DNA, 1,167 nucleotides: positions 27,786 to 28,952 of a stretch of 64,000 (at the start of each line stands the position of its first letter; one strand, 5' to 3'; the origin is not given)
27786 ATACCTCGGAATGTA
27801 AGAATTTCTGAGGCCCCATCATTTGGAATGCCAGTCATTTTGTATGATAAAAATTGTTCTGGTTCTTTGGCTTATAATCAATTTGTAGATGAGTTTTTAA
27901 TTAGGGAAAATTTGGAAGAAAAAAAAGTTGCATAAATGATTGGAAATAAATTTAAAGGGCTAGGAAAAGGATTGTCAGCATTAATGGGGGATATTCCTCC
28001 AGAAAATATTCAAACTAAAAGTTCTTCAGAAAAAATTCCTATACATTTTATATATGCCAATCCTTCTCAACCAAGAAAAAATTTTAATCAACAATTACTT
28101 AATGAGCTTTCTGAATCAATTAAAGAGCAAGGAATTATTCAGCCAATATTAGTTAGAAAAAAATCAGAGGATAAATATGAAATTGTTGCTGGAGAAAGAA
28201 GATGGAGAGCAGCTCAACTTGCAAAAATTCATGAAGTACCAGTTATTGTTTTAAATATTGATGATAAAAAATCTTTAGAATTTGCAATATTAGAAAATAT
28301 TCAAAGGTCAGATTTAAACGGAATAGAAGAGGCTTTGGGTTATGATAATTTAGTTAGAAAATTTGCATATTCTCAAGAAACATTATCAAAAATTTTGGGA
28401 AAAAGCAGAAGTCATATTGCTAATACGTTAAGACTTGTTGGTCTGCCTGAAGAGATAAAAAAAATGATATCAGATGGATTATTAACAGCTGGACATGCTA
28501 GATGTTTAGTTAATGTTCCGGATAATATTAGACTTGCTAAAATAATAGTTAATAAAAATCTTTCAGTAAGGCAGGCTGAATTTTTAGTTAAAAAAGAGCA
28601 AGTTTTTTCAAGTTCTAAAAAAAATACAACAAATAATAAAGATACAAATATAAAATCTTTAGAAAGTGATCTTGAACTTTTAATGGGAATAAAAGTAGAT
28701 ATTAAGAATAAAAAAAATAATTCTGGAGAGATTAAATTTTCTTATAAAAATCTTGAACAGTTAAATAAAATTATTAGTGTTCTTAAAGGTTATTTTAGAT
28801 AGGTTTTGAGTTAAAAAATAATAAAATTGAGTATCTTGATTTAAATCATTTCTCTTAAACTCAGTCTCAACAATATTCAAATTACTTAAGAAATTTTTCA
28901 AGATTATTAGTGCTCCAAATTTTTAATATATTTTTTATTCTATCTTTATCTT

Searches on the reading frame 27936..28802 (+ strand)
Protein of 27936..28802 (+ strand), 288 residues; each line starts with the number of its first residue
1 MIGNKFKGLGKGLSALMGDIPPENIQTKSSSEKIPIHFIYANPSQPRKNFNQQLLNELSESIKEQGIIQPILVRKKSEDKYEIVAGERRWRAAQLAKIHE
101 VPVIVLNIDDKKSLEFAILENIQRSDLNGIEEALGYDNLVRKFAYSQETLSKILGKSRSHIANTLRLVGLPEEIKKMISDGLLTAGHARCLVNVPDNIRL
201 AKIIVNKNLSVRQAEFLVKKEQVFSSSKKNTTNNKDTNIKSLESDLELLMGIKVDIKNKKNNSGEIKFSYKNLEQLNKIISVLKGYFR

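Call 65: find_encoding_contigs(protein=window:27936-28802:+, flank=8000, max_places=8)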
Protein window:27936-28802:+ (288 aa): no gene with exactly this product is on record in the collection.
